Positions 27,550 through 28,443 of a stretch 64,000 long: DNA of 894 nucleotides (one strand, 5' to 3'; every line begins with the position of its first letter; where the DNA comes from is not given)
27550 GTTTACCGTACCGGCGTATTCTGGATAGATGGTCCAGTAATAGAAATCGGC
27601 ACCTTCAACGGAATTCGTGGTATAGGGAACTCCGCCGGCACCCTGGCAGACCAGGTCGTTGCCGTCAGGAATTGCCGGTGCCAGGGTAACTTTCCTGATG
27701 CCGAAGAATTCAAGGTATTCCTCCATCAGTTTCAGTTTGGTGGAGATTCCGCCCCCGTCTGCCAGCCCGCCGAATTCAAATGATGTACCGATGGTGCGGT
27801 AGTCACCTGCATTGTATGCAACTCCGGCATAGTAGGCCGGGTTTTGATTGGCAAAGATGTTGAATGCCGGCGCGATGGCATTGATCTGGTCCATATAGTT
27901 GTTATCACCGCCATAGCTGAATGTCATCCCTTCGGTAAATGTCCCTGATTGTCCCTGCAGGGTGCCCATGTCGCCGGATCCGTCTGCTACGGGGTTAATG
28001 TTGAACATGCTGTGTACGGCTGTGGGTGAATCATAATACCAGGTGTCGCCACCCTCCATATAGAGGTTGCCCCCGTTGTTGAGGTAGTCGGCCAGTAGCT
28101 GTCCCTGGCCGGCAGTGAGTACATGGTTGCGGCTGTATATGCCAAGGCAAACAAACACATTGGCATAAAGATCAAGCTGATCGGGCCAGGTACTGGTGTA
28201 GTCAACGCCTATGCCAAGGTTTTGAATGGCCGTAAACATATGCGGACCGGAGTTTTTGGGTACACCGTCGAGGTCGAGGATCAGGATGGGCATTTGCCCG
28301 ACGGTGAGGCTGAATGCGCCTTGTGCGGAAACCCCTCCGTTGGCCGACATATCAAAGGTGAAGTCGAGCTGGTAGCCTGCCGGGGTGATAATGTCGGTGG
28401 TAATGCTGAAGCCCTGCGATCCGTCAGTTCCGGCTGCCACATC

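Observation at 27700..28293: Unassigned ~200-aa alpha/beta module (module F) shared by two C25 peptidases, an M14 carboxypeptidase and the left-edge ORF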

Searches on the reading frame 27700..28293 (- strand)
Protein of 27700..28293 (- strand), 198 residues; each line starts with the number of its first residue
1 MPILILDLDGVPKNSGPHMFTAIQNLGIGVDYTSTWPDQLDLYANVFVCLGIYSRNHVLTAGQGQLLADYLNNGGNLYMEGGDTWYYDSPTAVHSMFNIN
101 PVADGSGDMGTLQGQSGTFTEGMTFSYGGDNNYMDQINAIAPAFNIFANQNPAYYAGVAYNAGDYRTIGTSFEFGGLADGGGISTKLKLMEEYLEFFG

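Call 13: search_protein_families(library=pfam, proteins=[window:27700-28293:-], max_evalue=10)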
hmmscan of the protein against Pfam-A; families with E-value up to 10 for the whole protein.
window:27700-28293:- (198 aa): 0 families

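Call 14: search_protein_families(library=ncbifam, proteins=[window:27700-28293:-], max_evalue=10)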
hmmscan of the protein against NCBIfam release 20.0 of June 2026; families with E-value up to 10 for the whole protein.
window:27700-28293:- (198 aa): 1 family
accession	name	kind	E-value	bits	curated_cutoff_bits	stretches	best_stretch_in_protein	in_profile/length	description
TIGR00872.1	gnd_rel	equivalog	0.013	14.7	297.2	1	67-159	79-164/299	phosphogluconate dehydrogenase (NAD(+)-dependent, decarboxylating)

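Call 15: search_solved_structures(query=A1, max_evalue=10, show_alignments=2)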
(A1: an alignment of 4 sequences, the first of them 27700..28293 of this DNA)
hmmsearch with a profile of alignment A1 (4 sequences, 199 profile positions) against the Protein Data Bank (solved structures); distinct sequences matched with E-value up to 10: 10.
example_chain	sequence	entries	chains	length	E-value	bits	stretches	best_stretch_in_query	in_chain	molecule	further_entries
1kaw_A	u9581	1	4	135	0.035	16.9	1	66-116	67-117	SINGLE-STRANDED DNA BINDING PROTEIN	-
1qvc_A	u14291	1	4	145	0.041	16.6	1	65-116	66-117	SINGLE STRANDED DNA BINDING PROTEIN MONOMER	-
1eqq_A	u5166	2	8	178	0.055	16.2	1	65-116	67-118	SINGLE STRANDED DNA BINDING PROTEIN | Single-stranded DNA-binding protein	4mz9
3pgz_A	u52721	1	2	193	0.066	16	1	66-134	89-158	Single-stranded DNA-binding protein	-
7f2n_A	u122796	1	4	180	0.088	15.6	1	67-116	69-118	Single-stranded DNA-binding protein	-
1eyg_A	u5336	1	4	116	0.16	14.7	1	65-113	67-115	SINGLE-STRAND DNA-BINDING PROTEIN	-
5yun_A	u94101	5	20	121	0.23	14.2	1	68-114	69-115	Single-stranded DNA-binding protein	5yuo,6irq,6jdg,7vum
1sru_A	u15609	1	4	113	0.75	12.5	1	65-110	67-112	Single-strand binding protein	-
3lgj_A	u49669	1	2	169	0.99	12.1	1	65-114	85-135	Single-stranded DNA-binding protein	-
5woz_A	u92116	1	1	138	2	11.2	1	49-79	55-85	Regulator of Ty1 transposition protein 103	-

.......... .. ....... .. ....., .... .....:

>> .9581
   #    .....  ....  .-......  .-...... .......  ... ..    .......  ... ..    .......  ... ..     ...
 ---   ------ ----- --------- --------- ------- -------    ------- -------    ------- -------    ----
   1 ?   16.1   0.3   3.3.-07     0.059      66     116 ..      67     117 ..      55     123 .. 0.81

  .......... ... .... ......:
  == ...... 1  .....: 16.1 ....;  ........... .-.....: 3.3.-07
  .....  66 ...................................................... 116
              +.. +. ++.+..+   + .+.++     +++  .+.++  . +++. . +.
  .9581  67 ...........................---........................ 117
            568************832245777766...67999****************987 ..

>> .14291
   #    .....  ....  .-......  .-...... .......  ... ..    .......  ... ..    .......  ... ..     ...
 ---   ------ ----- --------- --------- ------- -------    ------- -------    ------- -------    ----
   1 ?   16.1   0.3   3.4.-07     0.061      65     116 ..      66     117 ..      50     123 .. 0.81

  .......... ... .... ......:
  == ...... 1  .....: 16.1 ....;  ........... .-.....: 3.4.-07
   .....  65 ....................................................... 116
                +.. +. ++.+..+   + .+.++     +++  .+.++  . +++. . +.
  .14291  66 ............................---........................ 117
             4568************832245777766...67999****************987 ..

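Call 16: find_homologous_proteins(query=A1, max_evalue=0.001)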
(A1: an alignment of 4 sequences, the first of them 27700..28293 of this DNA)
Query A1 (4 sequences) (198 aa, profile of the alignment): 103 proteins with E <= 0.001 among 2053 candidates.
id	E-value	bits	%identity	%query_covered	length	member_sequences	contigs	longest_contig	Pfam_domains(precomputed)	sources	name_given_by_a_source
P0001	9.9e-92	324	56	99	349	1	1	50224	PF13860.13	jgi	-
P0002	6.3e-84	299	43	98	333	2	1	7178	PF18962.8,PF13860.13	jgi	jgi:hypothetical protein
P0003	3.1e-80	286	47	98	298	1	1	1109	PF18962.8,PF13860.13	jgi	jgi:hypothetical protein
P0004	7.4e-75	269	45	93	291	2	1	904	PF18962.8,PF13860.13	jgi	jgi:hypothetical protein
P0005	1.7e-73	264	60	96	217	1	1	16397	-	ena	-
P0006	4.4e-73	263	53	91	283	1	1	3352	PF13860.13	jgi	jgi:hypothetical protein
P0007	4.7e-72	260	43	89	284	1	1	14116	PF18962.8,PF13860.13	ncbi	-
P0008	1.3e-71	258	48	98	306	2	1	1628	PF13860.13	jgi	jgi:hypothetical protein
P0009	3.9e-71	257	45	89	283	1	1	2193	PF18962.8,PF13860.13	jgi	-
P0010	1.7e-70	255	57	99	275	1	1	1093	-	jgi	jgi:hypothetical protein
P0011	1.7e-67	245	55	100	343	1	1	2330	PF18962.8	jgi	jgi:hypothetical protein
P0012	3.5e-67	244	53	100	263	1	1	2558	-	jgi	jgi:hypothetical protein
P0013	3.8e-67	244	55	100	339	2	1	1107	PF18962.8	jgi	jgi:hypothetical protein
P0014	4.2e-66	240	53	99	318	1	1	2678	PF18962.8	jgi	jgi:hypothetical protein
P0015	4.5e-66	240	54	99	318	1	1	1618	PF18962.8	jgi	jgi:hypothetical protein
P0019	8.3e-65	236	54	99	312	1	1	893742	-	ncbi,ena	-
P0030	2.3e-58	215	40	98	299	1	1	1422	PF18962.8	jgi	jgi:hypothetical protein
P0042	1.3e-48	183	33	79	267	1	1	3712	PF18962.8,PF13860.13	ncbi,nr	ncbi:MAG TPA: FlgD immunoglobulin-like domain containing protein, partial [Bacteroidales bacterium]|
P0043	1.8e-48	183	44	98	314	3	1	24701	PF18962.8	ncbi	-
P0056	5.0e-42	162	44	98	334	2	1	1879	-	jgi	jgi:hypothetical protein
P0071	1.1e-37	148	49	74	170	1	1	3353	-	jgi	-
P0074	1.8e-36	144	39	88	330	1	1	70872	PF17957.8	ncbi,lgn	-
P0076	7.0e-36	142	37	94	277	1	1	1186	-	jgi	jgi:hypothetical protein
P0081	8.6e-32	128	42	98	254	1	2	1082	-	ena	-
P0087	8.2e-31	125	36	99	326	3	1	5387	PF00404.25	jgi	jgi:hypothetical protein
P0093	5.7e-26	109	46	60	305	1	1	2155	-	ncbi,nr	ncbi:MAG: hypothetical protein N2748_02335, partial [candidate division WOR-3 bacterium]|nr:hypothet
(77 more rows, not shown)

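Call 25: find_encoding_contigs(protein=P0019, flank=6000, max_places=3)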
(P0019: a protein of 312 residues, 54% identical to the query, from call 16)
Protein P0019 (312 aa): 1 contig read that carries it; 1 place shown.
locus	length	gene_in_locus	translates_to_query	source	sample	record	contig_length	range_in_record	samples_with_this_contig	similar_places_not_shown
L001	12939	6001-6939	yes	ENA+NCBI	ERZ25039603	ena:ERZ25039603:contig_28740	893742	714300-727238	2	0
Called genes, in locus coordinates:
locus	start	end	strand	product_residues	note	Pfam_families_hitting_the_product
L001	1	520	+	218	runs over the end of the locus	PF08530:PepX_C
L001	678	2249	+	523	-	PF02415:Chlam_PMP (faint), PF13229:Beta_helix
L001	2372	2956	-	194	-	-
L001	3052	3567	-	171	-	-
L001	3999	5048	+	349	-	PF10282:Lactonase (weak)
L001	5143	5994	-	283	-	PF00132:Hexapep (weak)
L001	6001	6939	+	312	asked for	-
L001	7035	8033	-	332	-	-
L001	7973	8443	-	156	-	-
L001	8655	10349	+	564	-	PF12158:DUF3592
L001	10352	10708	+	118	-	-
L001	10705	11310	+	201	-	-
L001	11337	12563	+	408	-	PF00144:Beta-lactamase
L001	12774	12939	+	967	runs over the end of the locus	PF00069:Pkinase, PF07714:PK_Tyr_Ser-Thr, PF03781:FGE-sulfatase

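Call 28: predict_structure(alignment_id=A3)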
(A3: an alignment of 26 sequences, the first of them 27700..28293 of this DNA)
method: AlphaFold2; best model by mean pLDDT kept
length: 198 residues; sequences in the alignment: 26
mean_pLDDT: 96.8   pTM: 0.93
mean pLDDT of the five models: 96.8, 96.1, 96.0, 95.5, 94.8
residues with pLDDT >= 90: 185; 70-90: 13; 50-70: 0; < 50: 0
segments of 3 or more residues with pLDDT < 50: none
pLDDT, mean of each block of 10 residues (from residue 1): 94 93 98 96 98 94 98 98 97 99 94 98 95 96 98 98 98 97 98 98
secondary structure, 60 per line:
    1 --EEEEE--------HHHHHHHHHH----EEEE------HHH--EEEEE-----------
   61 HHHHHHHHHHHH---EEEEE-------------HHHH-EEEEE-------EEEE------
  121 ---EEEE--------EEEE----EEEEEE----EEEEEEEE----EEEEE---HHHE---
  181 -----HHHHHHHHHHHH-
elements in order: E3-7 H16-25 E30-33 E45-49 H61-72 E76-80 H94-97 E99-103 E111-114 E124-127 E136-139 E144-149 E154-161 E166-170 H186-197
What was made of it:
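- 27700..28293 (-): Module copy 1 (W1), canonical type that keeps all six sites of the acidic set. It is aa 954-1151 of C25 peptidase ORF 26614-31152. AF2 pLDDT 96.8, pTM 0.93 (call 28).
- Autonomy and fold: AF2 gives pLDDT 96.8 and pTM 0.93 (call 28).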

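Call 30: search_protein_representatives(alignment_id=A3)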
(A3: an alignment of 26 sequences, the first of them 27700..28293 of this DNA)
Query: 26 sequences, 297 profile positions. Proteins with E-value up to 0.001 (for the whole library): 2236; up to 1e-10: 1363; up to 1e-30: 764. The best 150 are listed.
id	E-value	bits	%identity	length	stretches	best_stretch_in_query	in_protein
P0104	6.1e-148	508.2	-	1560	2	27-244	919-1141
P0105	1.1e-136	471.2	-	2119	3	55-242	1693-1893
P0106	9.8e-135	464.9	-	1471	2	27-248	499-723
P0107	6.5e-133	458.9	-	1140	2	37-242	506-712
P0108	2.3e-122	424.2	-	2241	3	56-241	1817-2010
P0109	3.6e-122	423.6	-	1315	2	37-254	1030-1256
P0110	1.6e-121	421.5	-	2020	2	43-247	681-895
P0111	5.7e-117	406.5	-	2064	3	55-244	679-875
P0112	1.4e-112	392.1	-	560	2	54-255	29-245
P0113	1.5e-109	382.2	-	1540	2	56-271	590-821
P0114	4.8e-108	377.3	-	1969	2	45-247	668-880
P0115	8.3e-103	360.1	-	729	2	34-273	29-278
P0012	1.5e-101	355.9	-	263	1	36-275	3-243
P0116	1.1e-100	353.1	-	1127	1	17-245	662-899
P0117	2.5e-99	348.6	-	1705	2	44-251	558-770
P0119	4.5e-97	341.2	-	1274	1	21-251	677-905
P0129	3.7e-92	325.1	-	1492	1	34-253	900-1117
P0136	2.7e-90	319.0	-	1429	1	22-247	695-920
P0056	3.0e-88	312.3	-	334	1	22-291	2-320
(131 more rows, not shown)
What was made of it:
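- Family size: 2236 clusters at E<=1e-3 and 764 at E<=1e-30 (call 30). There are hundreds of homologues (call 30) and the fold prediction is confident (call 28).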

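Call 31: fold_search(model_id=the predicted structure, library=pdb)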
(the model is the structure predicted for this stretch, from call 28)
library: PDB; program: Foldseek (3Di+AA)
matches with E <= 10: 1053; with E <= 0.001: 48
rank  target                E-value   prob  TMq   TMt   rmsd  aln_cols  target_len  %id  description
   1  7vkz_A                2.0e-06  1.00  0.57  0.19   5.1       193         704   16  The complex structure of beta-1,2-glucosyltransferase from Ignavibacterium album with 1-Deoxynojirimycin (released 2022-03-09)
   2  2gk3_E                2.4e-06  1.00  0.62  0.51   8.3       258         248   12  Cytoplasmic Protein STM3548 from Salmonella typhimurium (released 2006-05-02)
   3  2a9v_B                3.7e-06  1.00  0.63  0.63   4.4       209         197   10  Crystal structure of a putative gmp synthase subunit a protein (ta0944m) from thermoplasma acidophilum at 2.45 A resol (released 2005-08-02)
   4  5fms_A                4.0e-06  1.00  0.66  0.59   5.1       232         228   13  mmIFT52 N-terminal domain (released 2016-03-09)
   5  6s7t_G                5.1e-06  1.00  0.61  0.33   6.3       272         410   10  Cryo-EM structure of human oligosaccharyltransferase complex OST-B (released 2019-12-18)
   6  2a9v_D                5.7e-06  1.00  0.60  0.60   4.6       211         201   10  Crystal structure of a putative gmp synthase subunit a protein (ta0944m) from thermoplasma acidophilum at 2.45 A resol (released 2005-08-02)
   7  5fms_B                6.1e-06  1.00  0.64  0.58   5.0       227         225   11  mmIFT52 N-terminal domain (released 2016-03-09)
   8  5fmr_A                6.5e-06  1.00  0.68  0.57   5.9       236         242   12  crIFT52 N-terminal domain (released 2016-03-09)
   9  7bob_C                6.5e-06  1.00  0.60  0.24   6.2       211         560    8  Exo-beta-1,4-mannosidase Op5Man5 from Opitutaceae bacterium strain TAV5 (released 2021-07-14)
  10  7mo6_A                9.4e-06  1.00  0.58  0.25   5.2       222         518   14  Guanosine Monophosphate Synthase from Aspergillus fumigatus Af293 (released 2022-02-16)
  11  4gud_A                9.4e-06  1.00  0.56  0.56   5.0       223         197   15  Crystal Structure of Amidotransferase HisH from Vibrio cholerae (released 2012-09-12)
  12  8hx7_B                1.1e-05  1.00  0.56  0.20   4.9       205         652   10  Crystal structure of 4-amino-4-deoxychorismate synthase from Streptomyces venezuelae co-crystallized with L-glutamine (released 2023-10-18)
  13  8hx8_A                1.4e-05  1.00  0.59  0.20   4.6       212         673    9  Crystal structure of 4-amino-4-deoxychorismate synthase from Streptomyces venezuelae co-crystallized with chorismate (released 2023-10-18)
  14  7bob_A                1.7e-05  1.00  0.60  0.24   6.1       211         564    8  Exo-beta-1,4-mannosidase Op5Man5 from Opitutaceae bacterium strain TAV5 (released 2021-07-14)
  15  5fmr_C                1.8e-05  1.00  0.71  0.59   4.5       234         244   12  crIFT52 N-terminal domain (released 2016-03-09)
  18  4ucf_A                2.2e-05  1.00  0.58  0.19   7.3       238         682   13  Crystal structure of Bifidobacterium bifidum beta-galactosidase in complex with alpha-galactose (released 2016-01-20)
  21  7bob_B                6.3e-05  1.00  0.60  0.24   6.3       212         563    7  Exo-beta-1,4-mannosidase Op5Man5 from Opitutaceae bacterium strain TAV5 (released 2021-07-14)
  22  2wjz_D                6.8e-05  1.00  0.62  0.62   4.7       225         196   11  Crystal structure of (HisH) K181A Y138A mutant of imidazoleglycerolphosphate synthase (HisH HisF) which displays const (released 2010-08-25)
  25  4gud_B                8.1e-05  1.00  0.51  0.51   6.2       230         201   14  Crystal Structure of Amidotransferase HisH from Vibrio cholerae (released 2012-09-12)
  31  9k7i_A                2.2e-04  1.00  0.53  0.45   5.0       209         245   10  Gamma-glutamyl peptidase 1 from Arabidopsis thaliana (Glu complex) (released 2025-10-29)
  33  7ac8_F                2.6e-04  1.00  0.64  0.64   4.5       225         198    9  Molecular basis for the unique allosteric activation mechanism of the heterodimeric imidazole glycerol phosphate synth (released 2021-05-19)
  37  7ac8_B                3.0e-04  1.00  0.60  0.59   5.0       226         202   12  Molecular basis for the unique allosteric activation mechanism of the heterodimeric imidazole glycerol phosphate synth (released 2021-05-19)
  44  2wjz_B                3.8e-04  1.00  0.58  0.60   5.0       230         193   10  Crystal structure of (HisH) K181A Y138A mutant of imidazoleglycerolphosphate synthase (HisH HisF) which displays const (released 2010-08-25)
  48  7ac8_D                9.0e-04  1.00  0.65  0.65   4.2       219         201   12  Molecular basis for the unique allosteric activation mechanism of the heterodimeric imidazole glycerol phosphate synth (released 2021-05-19)
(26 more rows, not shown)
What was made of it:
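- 27700..28293 (-): GATase1-like fold (call 31).
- On Class I glutamine-amidotransferase-like fold superfamily: TMq and TMt are about 0.6 to ~200-aa amidotransferase subunits (call 31), using a model with pLDDT 96.8 (call 28).
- Closest known: Class I glutamine amidotransferase domains. Same: Same fold and strand order over the whole ~200 residues, with TM about 0.6 on both normalisations (2a9v, 4gud, 2wjz, 7ac8; call 31).
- Closest known: GIFT domains. Same: They give the best TM-score (5fmr_C, 0.71; also 5fms and 6s7t_G) (call 31).
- Closest known: GATase1-like middle or accessory domains of glycosidases. Same: They are the top Foldseek E-values (2e-6 and weaker) and are triad-less accessory domains inside larger secreted or cytoplasmic enzymes (call 31).
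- The best TM is 0.71, to the IFT52 GIFT domain; other hits include OST48, STM3548 and the non-catalytic domains of GH42 and other glycosidases (call 31). Several top structural matches are such domains: 4ucf, 7bob, 7vkz, 5fmr and 6s7t_G (call 31). Gamma-glutamyl peptidase appears among the fold hits (9k7i, call 31).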

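Call 33: search_protein_families(library=pfam, alignment_id=A3, max_evalue=10)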
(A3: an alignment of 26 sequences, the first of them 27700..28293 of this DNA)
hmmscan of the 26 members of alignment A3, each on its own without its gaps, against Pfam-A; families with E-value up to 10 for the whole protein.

A. member 1, window:27700-28293:- (198 aa): 0 families

B. families by the number of members that match (of 26 scanned): 12 families
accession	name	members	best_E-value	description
PF18962.6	Por_Secre_tail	4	5.2e-10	Secretion system C-terminal sorting domain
PF13860.13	FlgD_ig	2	8.9e-10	FlgD Ig-like domain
PF00404.24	Dockerin_1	2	1.4e-08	Dockerin type I domain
PF13585.12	CHU_C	2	0.019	CHU_C Type IX secretion signal domain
PF17957.7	Big_7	1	1.1e-13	Bacterial Ig domain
PF13709.12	DUF4159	1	0.00057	Domain of unknown function (DUF4159)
PF10029.15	DUF2271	1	0.095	Predicted periplasmic protein (DUF2271)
PF24448.1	T4_y05I_C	1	0.1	y05I-like putative transcription factor C-terminal domain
PF23249.1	KH_PARP14_3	1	0.2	PARP14, third type I KH domain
PF17772.7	zf-MYST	1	0.24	MYST family zinc finger domain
PF23509.1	MSMEG_3727_PQQ-assoc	1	0.41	MSMEG_3727, PQQ-associated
PF07012.17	Curlin_rpt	1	0.73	Curlin associated repeat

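Call 37: search_protein_families(library=pfam, alignment_id=A4, max_evalue=0.0001)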
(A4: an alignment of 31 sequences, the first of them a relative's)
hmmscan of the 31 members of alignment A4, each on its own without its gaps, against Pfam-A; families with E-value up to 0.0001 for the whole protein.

A. member 1, P0104 (1560 aa): 3 families
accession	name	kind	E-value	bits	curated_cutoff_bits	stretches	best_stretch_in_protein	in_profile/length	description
PF00082.27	Peptidase_S8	-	7.2e-61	206.4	21.8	1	175-488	1-288/288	Subtilase family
PF00404.24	Dockerin_1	-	2.4e-11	44.1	22.9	1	1488-1538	2-53/57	Dockerin type I domain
PF06119.19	NIDO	-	1.7e-05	25.4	25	0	1285-1338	3-54/186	Nidogen-like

B. families by the number of members that match (of 31 scanned): 41 families (the first 25 are shown)
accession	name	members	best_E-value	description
PF18962.6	Por_Secre_tail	15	2e-13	Secretion system C-terminal sorting domain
PF01364.23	Peptidase_C25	11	3.2e-54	Peptidase family C25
PF18911.6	PKD_4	11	2.3e-39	PKD domain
PF00801.26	PKD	11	4.3e-27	PKD domain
PF03785.20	Peptidase_C25_C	9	2.1e-18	Peptidase family C25, C terminal ig-like domain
PF08126.16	Propeptide_C25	8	1.4e-35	Propeptide_C25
PF13620.12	CarboxypepD_reg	8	7.3e-25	Carboxypeptidase regulatory-like domain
PF00082.27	Peptidase_S8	7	7.2e-61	Subtilase family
PF22544.2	HYDIN_VesB_CFA65-like_Ig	6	9.1e-20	HYDIN/CFA65/VesB-like, Ig-like domain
PF19408.5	PKD_6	5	2.1e-27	PKD-like domain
PF13860.13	FlgD_ig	4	1.9e-11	FlgD Ig-like domain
PF00246.29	Peptidase_M14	3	1.9e-45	Zinc carboxypeptidase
PF13715.12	CarbopepD_reg_2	3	7.9e-21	CarboxypepD_reg-like domain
PF00404.24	Dockerin_1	3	2.4e-11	Dockerin type I domain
PF19190.6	BACON_2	3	1.7e-08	Viral BACON domain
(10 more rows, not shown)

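Call 38: search_protein_families(library=pfam, alignment_id=A5, max_evalue=0.0001)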
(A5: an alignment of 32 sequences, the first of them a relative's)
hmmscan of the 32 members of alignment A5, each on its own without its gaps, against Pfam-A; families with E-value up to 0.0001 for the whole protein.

A. member 1, P0158 (2283 aa): 3 families
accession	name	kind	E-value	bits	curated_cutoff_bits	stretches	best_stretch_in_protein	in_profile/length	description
PF13517.12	FG-GAP_3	-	1.7e-43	147.4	26.9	6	1337-1401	1-61/61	FG-GAP-like repeat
PF01839.29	FG-GAP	-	2.3e-22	78.9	22.1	0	151-177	4-27/37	FG-GAP repeat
PF14783.12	BBS2_Mid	-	6.8e-05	23.4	27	0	44-69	3-28/108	Ciliary BBSome complex subunit 2, middle region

B. families by the number of members that match (of 32 scanned): 47 families (the first 25 are shown)
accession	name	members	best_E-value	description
PF18962.6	Por_Secre_tail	17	2e-11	Secretion system C-terminal sorting domain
PF01364.23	Peptidase_C25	11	2.8e-61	Peptidase family C25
PF03785.20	Peptidase_C25_C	10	4.3e-13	Peptidase family C25, C terminal ig-like domain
PF13860.13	FlgD_ig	9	4.2e-13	FlgD Ig-like domain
PF13620.12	CarboxypepD_reg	6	7.8e-25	Carboxypeptidase regulatory-like domain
PF00082.27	Peptidase_S8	5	1.5e-61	Subtilase family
PF00404.24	Dockerin_1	5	3.9e-09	Dockerin type I domain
PF22544.2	HYDIN_VesB_CFA65-like_Ig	4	3.3e-45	HYDIN/CFA65/VesB-like, Ig-like domain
PF08126.16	Propeptide_C25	4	1e-28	Propeptide_C25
PF05547.17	Peptidase_M6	4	2.2e-21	Immune inhibitor A peptidase M6, catalytic domain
PF00246.29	Peptidase_M14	3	2.9e-62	Zinc carboxypeptidase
PF13715.12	CarbopepD_reg_2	3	3.3e-16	CarboxypepD_reg-like domain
PF00801.26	PKD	3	5.7e-11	PKD domain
PF18911.6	PKD_4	3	5.8e-11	PKD domain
PF07705.17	CARDB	3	9.2e-07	CARDB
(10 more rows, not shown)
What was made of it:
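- Closest known: GATase1-like middle or accessory domains of glycosidases. Different: Here the identified catalytic partners are all peptidases (calls 37, 38).
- The known partners are all peptidases (calls 37, 38).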
